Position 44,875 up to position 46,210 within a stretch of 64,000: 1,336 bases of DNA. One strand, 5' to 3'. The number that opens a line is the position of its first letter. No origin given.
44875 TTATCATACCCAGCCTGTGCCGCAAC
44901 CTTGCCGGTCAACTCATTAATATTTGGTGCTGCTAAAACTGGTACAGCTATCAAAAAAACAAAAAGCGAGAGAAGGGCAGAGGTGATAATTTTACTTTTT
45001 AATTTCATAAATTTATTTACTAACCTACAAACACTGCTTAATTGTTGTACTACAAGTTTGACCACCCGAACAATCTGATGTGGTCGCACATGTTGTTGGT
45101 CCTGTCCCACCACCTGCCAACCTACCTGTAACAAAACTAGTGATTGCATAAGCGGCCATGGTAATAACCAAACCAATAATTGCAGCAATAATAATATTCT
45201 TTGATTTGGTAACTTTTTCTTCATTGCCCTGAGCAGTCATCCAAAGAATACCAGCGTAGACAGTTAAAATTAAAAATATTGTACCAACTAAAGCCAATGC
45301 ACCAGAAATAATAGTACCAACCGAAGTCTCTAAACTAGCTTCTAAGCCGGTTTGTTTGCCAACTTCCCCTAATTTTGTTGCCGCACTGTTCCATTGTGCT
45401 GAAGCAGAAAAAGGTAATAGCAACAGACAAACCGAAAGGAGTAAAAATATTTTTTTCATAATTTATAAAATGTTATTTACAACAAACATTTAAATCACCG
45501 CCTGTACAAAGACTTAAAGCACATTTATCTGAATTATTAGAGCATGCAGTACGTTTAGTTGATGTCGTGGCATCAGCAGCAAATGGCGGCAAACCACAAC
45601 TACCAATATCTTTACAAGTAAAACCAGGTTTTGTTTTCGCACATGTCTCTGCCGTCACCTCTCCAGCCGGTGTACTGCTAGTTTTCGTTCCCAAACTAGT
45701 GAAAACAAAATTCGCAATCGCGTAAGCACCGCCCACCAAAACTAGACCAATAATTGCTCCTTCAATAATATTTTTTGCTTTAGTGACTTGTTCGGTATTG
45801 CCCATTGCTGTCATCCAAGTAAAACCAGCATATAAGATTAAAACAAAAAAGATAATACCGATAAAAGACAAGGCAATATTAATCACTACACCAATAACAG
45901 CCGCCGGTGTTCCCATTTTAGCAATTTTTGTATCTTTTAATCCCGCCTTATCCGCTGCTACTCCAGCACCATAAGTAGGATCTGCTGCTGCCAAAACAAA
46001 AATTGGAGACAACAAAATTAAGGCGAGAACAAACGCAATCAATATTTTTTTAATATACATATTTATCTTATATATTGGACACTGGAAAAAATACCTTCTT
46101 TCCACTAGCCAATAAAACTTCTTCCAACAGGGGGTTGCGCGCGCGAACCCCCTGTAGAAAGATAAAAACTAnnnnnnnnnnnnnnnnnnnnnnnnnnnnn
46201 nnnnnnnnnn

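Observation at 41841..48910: Tandem array of nine paralogous secreted VirB2/TrbC-like two-helix proteins with hypervariable Cys-rich domains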

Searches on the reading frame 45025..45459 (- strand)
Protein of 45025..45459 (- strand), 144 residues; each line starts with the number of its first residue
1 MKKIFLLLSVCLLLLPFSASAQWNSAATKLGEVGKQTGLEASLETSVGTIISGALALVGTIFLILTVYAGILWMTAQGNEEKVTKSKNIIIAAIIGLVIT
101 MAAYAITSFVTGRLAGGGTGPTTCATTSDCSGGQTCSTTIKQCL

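Call 4: search_protein_families(library=pfam, proteins=[window:45025-45459:-], max_evalue=1)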
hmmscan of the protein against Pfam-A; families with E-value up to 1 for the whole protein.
window:45025-45459:- (144 aa): 9 families
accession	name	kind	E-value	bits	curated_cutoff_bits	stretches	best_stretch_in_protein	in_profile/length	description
PF18895.5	T4SS_pilin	-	5.1e-09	36.5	26.6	1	47-110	9-71/71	Type IV secretion system pilin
PF05987.18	DUF898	-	0.013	15.1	28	1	7-109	141-244/336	Bacterial protein of unknown function (DUF898)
PF09945.14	DUF2177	-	0.025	15.1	26.9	1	45-110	30-94/124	Predicted membrane protein (DUF2177)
PF17310.7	DUF5357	-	0.036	13.1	25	1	48-106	44-97/322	Family of unknown function (DUF5357)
PF05545.16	FixQ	-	0.041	14.3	29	1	51-91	6-46/49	Cbb3-type cytochrome oxidase component FixQ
PF07331.16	TctB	-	0.045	14.4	29.1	1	6-106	41-127/137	Tripartite tricarboxylate transporter TctB family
PF06664.17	WLS-like_TM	-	0.062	13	28.3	1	3-110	113-213/247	Wntless-like, transmembrane domain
PF16954.10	HRG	-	0.063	14.1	27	0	56-98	5-48/52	Haem-transporter, endosomal/lysosomal, haem-responsive gene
PF13605.11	DUF4141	-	0.42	10.5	30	1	6-23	3-20/53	Domain of unknown function (DUF4141)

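Call 14: find_homologous_proteins(query=window:45028-45459:-)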
Query window:45028-45459:- (144 aa): 243 proteins with E <= 0.001 among 521 candidates; the best 120 are listed.
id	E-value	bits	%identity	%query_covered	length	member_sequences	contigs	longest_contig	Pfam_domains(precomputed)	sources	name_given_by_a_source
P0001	2.9e-82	291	100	100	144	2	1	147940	PF18895.6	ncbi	-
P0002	2.1e-51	191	81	90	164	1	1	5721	PF18895.6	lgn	-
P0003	1.1e-49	186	75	92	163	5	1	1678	PF18895.6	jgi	-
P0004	2.5e-49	185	72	94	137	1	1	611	PF18895.6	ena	-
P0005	2.9e-48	181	75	82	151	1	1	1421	PF18895.6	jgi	-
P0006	5.8e-48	180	70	97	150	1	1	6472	PF18895.6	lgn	-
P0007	2.8e-42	162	72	82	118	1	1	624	PF18895.6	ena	-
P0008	5.1e-41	158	77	70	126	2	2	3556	PF18895.6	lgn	-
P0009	8.0e-41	157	62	99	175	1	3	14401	PF18895.6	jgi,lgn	-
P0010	1.7e-39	153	71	67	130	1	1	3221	PF18895.6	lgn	-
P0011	2.3e-39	153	68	77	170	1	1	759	PF18895.6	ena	-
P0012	1.0e-38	150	64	78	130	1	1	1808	PF18895.6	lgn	-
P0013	6.1e-38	148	60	87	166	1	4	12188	PF18895.6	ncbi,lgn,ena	-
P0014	2.4e-37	146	70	79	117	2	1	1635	PF18895.6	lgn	-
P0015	4.1e-36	142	66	79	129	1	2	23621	PF18895.6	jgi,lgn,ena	-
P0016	6.7e-36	141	57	95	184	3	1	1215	PF18895.6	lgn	-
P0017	1.7e-35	140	68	79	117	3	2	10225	PF18895.6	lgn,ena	-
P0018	2.2e-35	140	65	79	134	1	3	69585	PF18895.6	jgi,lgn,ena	jgi:hypothetical protein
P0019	5.5e-35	138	61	76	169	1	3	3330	PF18895.6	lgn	-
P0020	9.7e-35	138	64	87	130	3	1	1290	PF18895.6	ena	-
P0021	1.0e-34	137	55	92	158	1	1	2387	PF18895.6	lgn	-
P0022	3.3e-34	136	61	82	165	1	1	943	PF18895.6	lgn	-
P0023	3.9e-34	136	63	79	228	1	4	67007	PF18895.6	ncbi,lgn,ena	-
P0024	4.8e-34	135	60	79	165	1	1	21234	PF18895.6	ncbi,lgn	-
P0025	4.9e-34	135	62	79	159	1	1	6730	PF18895.6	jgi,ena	-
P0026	1.1e-33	134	61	81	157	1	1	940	PF18895.6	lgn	-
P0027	3.4e-33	133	65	67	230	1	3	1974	PF18895.6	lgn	-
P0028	3.4e-33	133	51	99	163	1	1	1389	PF18895.6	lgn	-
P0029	4.0e-33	132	51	94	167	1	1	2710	PF18895.6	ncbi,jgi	jgi:hypothetical protein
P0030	4.5e-33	132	62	79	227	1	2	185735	PF18895.6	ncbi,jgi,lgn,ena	-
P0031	1.3e-32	131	62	79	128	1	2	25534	PF18895.6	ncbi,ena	-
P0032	2.2e-32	130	51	99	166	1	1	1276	PF18895.6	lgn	-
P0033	3.5e-32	129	58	81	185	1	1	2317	PF18895.6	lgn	-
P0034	4.3e-32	129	58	79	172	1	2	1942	PF18895.6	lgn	-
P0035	7.6e-32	128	53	99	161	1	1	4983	PF18895.6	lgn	-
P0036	1.0e-31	128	55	99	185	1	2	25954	PF18895.6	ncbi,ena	-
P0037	3.3e-31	126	64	79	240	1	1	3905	PF18895.6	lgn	-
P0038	4.7e-31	126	58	79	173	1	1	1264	PF18895.6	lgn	-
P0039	8.3e-31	125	53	99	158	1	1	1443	PF18895.6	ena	-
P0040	1.3e-30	124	59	69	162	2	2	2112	PF18895.6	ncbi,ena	-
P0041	1.3e-30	124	56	85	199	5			PF18895.6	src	-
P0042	1.6e-30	124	55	86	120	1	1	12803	PF18895.6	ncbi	ncbi:MAG: hypothetical protein A2537_03725, partial [Candidatus Magasanikbacteria bacterium RIFOXYD2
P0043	2.5e-30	123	57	78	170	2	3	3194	PF18895.6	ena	-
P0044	2.7e-30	123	58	79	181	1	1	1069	PF18895.6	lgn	-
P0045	3.6e-30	123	59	81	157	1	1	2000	PF18895.6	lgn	-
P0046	4.9e-30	122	52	83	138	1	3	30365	PF18895.6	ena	-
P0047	5.0e-30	122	50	97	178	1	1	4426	PF18895.6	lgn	-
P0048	7.1e-30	122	56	85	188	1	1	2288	PF18895.6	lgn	-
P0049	8.8e-30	121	55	89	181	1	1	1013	PF18895.6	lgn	-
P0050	1.0e-29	121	51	94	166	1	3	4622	PF18895.6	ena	-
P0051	1.2e-29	121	60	81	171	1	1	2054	PF18895.6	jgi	jgi:hypothetical protein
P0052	1.3e-29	121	49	98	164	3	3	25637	PF18895.6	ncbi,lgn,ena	-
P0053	1.3e-29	121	54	92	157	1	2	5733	PF18895.6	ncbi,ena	-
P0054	1.5e-29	121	59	79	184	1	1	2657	PF18895.6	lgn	-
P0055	1.8e-29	120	55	81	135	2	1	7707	PF18895.6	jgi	jgi:hypothetical protein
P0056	2.1e-29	120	55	88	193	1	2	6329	PF18895.6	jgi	jgi:hypothetical protein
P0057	2.4e-29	120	54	90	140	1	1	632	PF18895.6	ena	-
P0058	3.0e-29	120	57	83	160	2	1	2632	PF18895.6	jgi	jgi:cytochrome bd-type quinol oxidase subunit 2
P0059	3.2e-29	120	53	97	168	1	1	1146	PF18895.6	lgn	-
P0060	3.2e-29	120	50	93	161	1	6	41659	PF18895.6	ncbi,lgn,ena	ncbi:MAG: pilin [Patescibacteria group bacterium]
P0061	3.7e-29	119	57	82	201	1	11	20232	PF18895.6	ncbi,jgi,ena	-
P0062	3.7e-29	119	61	85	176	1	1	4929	PF18895.6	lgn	-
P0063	6.9e-29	119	54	88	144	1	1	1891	PF18895.6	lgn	-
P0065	1.2e-28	118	57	68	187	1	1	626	PF18895.6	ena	-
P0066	1.3e-28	118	56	80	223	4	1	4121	PF18895.6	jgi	-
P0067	1.4e-28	118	51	100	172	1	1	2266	PF18895.6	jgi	jgi:hypothetical protein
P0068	1.9e-28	117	61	77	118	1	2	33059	PF18895.6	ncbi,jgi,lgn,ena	ncbi:MAG: hypothetical protein WCV83_03380 [Candidatus Magasanikbacteria bacterium]|jgi:hypothetical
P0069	2.2e-28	117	48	99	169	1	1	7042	PF18895.6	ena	-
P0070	2.3e-28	117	53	95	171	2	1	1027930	PF18895.6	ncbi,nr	ncbi:MAG: hypothetical protein Q7S66_04270 [bacterium]|nr:hypothetical protein [bacterium]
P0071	2.3e-28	117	54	93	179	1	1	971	PF18895.6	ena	-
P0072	2.3e-28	117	49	93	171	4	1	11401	PF18895.6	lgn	-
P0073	2.3e-28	117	61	81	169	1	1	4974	PF18895.6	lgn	-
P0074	3.1e-28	116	51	99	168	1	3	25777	PF18895.6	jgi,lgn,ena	jgi:hypothetical protein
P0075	3.4e-28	116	58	83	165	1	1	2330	PF18895.6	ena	-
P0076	5.0e-28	116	63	63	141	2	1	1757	PF18895.6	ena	-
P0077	5.7e-28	116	63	67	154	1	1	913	PF18895.6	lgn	-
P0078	6.2e-28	115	66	64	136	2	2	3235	PF18895.6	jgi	jgi:hypothetical protein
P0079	7.0e-28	115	53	79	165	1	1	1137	PF18895.6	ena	-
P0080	1.1e-27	115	48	98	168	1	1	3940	PF18895.6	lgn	-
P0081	1.5e-27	114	56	90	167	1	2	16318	PF18895.6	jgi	jgi:preprotein translocase subunit SecG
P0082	1.5e-27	114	54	79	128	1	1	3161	PF18895.6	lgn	-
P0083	1.5e-27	114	50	97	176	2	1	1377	PF18895.6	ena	-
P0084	2.1e-27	114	59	82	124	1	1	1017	PF18895.6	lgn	-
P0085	2.2e-27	114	62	79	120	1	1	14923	PF18895.6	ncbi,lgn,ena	-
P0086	2.5e-27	114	56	79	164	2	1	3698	PF18895.6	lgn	-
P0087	3.0e-27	113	58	83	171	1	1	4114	PF18895.6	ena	-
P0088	3.0e-27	113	55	91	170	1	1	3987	PF18895.6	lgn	-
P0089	3.3e-27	113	52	91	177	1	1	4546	PF18895.6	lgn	-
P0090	3.7e-27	113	51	91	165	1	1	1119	PF18895.6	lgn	-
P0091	4.7e-27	113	53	91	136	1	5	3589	PF18895.6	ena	-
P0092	5.0e-27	113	63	64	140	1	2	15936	PF18895.6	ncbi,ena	-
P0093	5.0e-27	113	61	67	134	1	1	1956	PF18895.6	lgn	-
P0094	5.7e-27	112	53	79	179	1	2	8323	PF18895.6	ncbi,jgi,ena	-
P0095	7.7e-27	112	56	79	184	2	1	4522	PF18895.6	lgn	-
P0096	8.3e-27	112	49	99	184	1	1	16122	PF18895.6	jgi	jgi:hypothetical protein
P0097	8.7e-27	112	52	92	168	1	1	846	PF18895.6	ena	-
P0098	9.5e-27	112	55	81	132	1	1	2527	PF18895.6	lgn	-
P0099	1.1e-26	111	54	81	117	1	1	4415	PF18895.6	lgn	-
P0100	1.2e-26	111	56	79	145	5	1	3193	PF18895.6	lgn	-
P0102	2.0e-26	111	53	79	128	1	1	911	PF18895.6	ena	-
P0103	2.2e-26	111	51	97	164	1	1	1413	PF18895.6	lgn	-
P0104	2.3e-26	110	56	81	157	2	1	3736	PF18895.6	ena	-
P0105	2.7e-26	110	73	56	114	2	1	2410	PF18895.6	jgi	-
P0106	3.4e-26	110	56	76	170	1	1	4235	PF18895.6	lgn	-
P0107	3.7e-26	110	49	93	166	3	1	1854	PF18895.6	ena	-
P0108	3.9e-26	110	58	73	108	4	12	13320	PF18895.6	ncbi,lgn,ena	-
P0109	3.9e-26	110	54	85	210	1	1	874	PF18895.6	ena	-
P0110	4.0e-26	110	57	81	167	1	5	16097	PF18895.6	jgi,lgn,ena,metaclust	metaclust:\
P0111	7.7e-26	109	61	72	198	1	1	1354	PF18895.6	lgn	-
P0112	7.9e-26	109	54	81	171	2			PF18895.6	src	-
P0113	8.4e-26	109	58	79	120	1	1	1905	PF18895.6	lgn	-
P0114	1.1e-25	108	57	63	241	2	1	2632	PF18895.6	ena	-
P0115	1.1e-25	108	54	83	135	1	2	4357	PF18895.6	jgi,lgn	jgi:hypothetical protein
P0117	1.2e-25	108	54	79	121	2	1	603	PF18895.6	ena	-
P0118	1.3e-25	108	50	87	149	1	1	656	PF18895.6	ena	-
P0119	1.9e-25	107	52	85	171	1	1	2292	PF18895.6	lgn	-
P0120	1.9e-25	107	55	70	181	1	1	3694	PF18895.6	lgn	-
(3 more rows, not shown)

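Call 18: find_encoding_contigs(protein=P0001, flank=10000, max_places=3)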
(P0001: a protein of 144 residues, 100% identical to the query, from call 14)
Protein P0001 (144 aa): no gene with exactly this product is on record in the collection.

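Call 23: find_encoding_contigs(protein=P0070, flank=10000, max_places=2)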
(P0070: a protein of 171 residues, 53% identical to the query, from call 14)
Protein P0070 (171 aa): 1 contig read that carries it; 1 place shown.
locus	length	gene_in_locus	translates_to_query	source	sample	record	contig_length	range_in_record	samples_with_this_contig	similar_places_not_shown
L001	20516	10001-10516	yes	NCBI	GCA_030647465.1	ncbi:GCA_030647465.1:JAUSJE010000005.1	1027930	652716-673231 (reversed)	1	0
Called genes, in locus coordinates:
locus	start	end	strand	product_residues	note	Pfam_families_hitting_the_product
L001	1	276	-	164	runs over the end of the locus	-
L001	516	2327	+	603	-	PF07963:N_methyl, PF13620:CarboxypepD_reg (faint)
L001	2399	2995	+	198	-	PF07963:N_methyl (weak)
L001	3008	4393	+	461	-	-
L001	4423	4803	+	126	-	PF05635:23S_rRNA_IVP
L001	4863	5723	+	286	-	PF00483:NTP_transferase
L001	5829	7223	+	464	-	PF01547:SBP_bac_1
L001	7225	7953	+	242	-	PF18895:T4SS_pilin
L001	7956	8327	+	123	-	-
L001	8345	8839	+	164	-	PF18895:T4SS_pilin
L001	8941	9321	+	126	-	PF18895:T4SS_pilin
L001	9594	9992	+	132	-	PF18895:T4SS_pilin (weak)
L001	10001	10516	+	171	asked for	PF18895:T4SS_pilin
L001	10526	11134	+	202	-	PF18895:T4SS_pilin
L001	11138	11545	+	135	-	PF18895:T4SS_pilin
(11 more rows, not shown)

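Call 24: find_encoding_contigs(protein=P0030, flank=10000, max_places=2)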
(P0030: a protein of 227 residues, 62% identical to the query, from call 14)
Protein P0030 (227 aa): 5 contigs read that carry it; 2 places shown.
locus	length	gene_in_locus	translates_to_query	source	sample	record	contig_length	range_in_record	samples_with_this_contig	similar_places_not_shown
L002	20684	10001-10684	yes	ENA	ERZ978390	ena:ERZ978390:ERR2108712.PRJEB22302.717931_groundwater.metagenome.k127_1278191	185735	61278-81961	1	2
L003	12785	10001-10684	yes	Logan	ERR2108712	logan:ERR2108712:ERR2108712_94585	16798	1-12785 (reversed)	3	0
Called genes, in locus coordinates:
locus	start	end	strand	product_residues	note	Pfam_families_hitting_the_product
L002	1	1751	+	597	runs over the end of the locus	PF07963:N_methyl (weak), PF13620:CarboxypepD_reg (faint), PF13715:CarbopepD_reg_2 (faint)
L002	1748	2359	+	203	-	-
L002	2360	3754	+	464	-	-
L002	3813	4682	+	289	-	PF00483:NTP_transferase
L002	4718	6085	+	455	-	PF01547:SBP_bac_1, PF13416:SBP_bac_8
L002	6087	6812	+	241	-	PF18895:T4SS_pilin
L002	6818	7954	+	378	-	-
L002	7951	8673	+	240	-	PF18895:T4SS_pilin (weak)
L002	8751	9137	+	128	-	PF18895:T4SS_pilin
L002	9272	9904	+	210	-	PF18895:T4SS_pilin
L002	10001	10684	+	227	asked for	PF18895:T4SS_pilin (weak)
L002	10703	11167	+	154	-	PF18895:T4SS_pilin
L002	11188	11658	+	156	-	PF18895:T4SS_pilin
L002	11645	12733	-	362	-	PF06925:MGDG_synth, PF04101:Glyco_tran_28_C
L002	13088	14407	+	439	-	PF18895:T4SS_pilin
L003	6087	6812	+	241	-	PF18895:T4SS_pilin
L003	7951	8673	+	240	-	PF18895:T4SS_pilin (weak)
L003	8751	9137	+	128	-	PF18895:T4SS_pilin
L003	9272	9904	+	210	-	PF18895:T4SS_pilin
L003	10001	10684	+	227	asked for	PF18895:T4SS_pilin (weak)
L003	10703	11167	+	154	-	PF18895:T4SS_pilin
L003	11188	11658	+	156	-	PF18895:T4SS_pilin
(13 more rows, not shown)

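Call 25: find_encoding_contigs(protein=P0018, flank=10000, max_places=2)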
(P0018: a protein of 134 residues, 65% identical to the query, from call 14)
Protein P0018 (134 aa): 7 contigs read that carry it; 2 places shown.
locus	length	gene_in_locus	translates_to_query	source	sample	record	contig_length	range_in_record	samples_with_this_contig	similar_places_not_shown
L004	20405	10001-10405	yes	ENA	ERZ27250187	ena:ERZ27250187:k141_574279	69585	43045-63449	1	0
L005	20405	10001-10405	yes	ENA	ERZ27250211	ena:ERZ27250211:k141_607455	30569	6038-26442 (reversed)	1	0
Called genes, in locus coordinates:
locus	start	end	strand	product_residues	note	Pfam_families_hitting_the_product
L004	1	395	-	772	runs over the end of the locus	PF13491:FtsK_4TM, PF17854:FtsK_alpha, PF01580:FtsK_SpoIIIE, PF09397:FtsK_gamma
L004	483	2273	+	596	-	PF07963:N_methyl (weak), PF13620:CarboxypepD_reg (faint), PF13715:CarbopepD_reg_2 (faint)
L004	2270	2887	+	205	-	-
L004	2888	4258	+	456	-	-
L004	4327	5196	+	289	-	PF00483:NTP_transferase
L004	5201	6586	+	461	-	PF01547:SBP_bac_1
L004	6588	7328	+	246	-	PF18895:T4SS_pilin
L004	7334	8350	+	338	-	PF18895:T4SS_pilin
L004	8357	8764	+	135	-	PF18895:T4SS_pilin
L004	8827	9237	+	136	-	PF18895:T4SS_pilin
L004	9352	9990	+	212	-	PF18895:T4SS_pilin (weak)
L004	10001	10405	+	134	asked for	PF18895:T4SS_pilin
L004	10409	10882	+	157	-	PF18895:T4SS_pilin (weak)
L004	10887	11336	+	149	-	PF18895:T4SS_pilin (weak)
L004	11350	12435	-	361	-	PF06925:MGDG_synth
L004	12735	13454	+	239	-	PF18895:T4SS_pilin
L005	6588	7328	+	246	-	PF18895:T4SS_pilin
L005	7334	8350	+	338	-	PF18895:T4SS_pilin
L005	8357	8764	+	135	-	PF18895:T4SS_pilin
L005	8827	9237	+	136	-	PF18895:T4SS_pilin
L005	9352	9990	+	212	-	PF18895:T4SS_pilin (weak)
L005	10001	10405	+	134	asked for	PF18895:T4SS_pilin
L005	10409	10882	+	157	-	PF18895:T4SS_pilin (weak)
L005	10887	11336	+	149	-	PF18895:T4SS_pilin (weak)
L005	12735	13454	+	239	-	PF18895:T4SS_pilin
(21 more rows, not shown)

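Call 26: find_encoding_contigs(protein=P0060, flank=10000, max_places=2)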
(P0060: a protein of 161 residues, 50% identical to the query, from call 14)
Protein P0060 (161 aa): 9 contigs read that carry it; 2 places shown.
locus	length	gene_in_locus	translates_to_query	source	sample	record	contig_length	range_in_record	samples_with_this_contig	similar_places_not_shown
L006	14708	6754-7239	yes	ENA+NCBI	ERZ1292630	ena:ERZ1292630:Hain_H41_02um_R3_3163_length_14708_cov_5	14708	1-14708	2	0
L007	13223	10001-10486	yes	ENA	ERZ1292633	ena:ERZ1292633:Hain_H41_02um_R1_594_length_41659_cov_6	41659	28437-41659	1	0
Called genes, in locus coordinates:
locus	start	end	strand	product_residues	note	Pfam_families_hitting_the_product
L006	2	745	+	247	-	PF00483:NTP_transferase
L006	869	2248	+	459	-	PF01547:SBP_bac_1, PF13416:SBP_bac_8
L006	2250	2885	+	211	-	PF18895:T4SS_pilin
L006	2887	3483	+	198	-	-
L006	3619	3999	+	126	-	PF18895:T4SS_pilin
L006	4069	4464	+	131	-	PF18895:T4SS_pilin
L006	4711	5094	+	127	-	PF18895:T4SS_pilin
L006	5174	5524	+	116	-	PF18895:T4SS_pilin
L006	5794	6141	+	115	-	PF18895:T4SS_pilin (weak)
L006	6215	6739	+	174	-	PF18895:T4SS_pilin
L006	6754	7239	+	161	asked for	PF18895:T4SS_pilin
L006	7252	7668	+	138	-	PF18895:T4SS_pilin (weak)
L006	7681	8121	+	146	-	PF18895:T4SS_pilin (weak)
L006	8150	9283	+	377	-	PF06925:MGDG_synth, PF04101:Glyco_tran_28_C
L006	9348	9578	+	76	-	-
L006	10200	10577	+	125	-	PF18895:T4SS_pilin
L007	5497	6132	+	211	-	PF18895:T4SS_pilin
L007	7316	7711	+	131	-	PF18895:T4SS_pilin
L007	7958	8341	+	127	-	PF18895:T4SS_pilin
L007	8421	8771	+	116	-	PF18895:T4SS_pilin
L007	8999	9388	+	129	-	PF18895:T4SS_pilin (weak)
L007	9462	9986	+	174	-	PF18895:T4SS_pilin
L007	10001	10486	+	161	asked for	PF18895:T4SS_pilin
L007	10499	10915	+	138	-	PF18895:T4SS_pilin (weak)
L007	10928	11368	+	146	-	PF18895:T4SS_pilin (weak)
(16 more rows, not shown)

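Call 47: search_protein_families(library=ncbifam, proteins=[window:45025-45459:-], max_evalue=0.1)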
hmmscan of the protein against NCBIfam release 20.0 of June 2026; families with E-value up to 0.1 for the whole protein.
window:45025-45459:- (144 aa): 9 families
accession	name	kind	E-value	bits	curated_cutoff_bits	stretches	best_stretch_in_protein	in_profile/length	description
NF045849.1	ICE_MMCAP2_0565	equivalog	2.2e-07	30.5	40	1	45-112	11-78/80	Mbov_0395 family pilin-like conjugal transfer protein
NF001951.0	PRK00733.1-2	equivalog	0.0011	17.7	859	1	48-113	297-358/691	sodium-translocating pyrophosphatase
TIGR01104.1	V_PPase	equivalog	0.0011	17.7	651.9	1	27-113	281-364/697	V-type H(+)-translocating pyrophosphatase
NF045890.1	conj_pls20_p028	equivalog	0.0037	16.2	150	1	45-111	56-121/377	pLS20_p028 family conjugation system transmembrane protein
TIGR01191.1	ccmC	subfamily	0.019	14.9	186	1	49-108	112-172/184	heme ABC transporter permease CcmC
NF047765.1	LIC_13387_fam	subfamily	0.046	13.4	33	1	14-102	19-105/131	LIC_13387 family protein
NF041501.1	cola_mem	domain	0.054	12.5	150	1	59-114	71-126/312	FGLLP motif-containing membrane protein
TIGR04201.1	Myxo_Cys_RPT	repeat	0.065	13.4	25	0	123-139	4-20/22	Cys-rich repeat-containing protein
TIGR00681.1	kdpC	equivalog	0.089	12.8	152.55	0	56-105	15-64/187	K(+)-transporting ATPase subunit C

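Call 59: search_dna_similar(query=window:45028-45459:-, collection=plasmids, mode=protein, max_evalue=10, max_rows=30)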
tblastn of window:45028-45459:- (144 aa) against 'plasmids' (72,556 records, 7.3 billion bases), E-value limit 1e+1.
No match.

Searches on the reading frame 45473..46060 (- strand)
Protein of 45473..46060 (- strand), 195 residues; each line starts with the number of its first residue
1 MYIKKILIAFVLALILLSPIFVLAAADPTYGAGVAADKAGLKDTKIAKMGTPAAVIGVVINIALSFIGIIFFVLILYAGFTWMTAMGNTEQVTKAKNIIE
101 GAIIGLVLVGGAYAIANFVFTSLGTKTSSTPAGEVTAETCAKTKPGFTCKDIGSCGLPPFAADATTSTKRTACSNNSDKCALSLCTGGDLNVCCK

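Call 4: search_protein_families(library=pfam, proteins=[window:45473-46060:-], max_evalue=1)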
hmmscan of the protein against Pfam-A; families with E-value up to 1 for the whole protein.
window:45473-46060:- (195 aa): 2 families
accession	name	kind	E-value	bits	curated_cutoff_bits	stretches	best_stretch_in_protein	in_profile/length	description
PF18895.5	T4SS_pilin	-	0.00013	22.4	26.6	1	59-119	12-71/71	Type IV secretion system pilin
PF05545.16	FixQ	-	0.0081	16.5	29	1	66-99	12-45/49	Cbb3-type cytochrome oxidase component FixQ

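Call 47: search_protein_families(library=ncbifam, proteins=[window:45473-46060:-], max_evalue=0.1)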
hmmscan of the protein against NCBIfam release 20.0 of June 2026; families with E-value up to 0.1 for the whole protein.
window:45473-46060:- (195 aa): 1 family
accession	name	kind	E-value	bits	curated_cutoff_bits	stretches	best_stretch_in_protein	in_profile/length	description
NF045849.1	ICE_MMCAP2_0565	equivalog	0.002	17.8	40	1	56-121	13-78/80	Mbov_0395 family pilin-like conjugal transfer protein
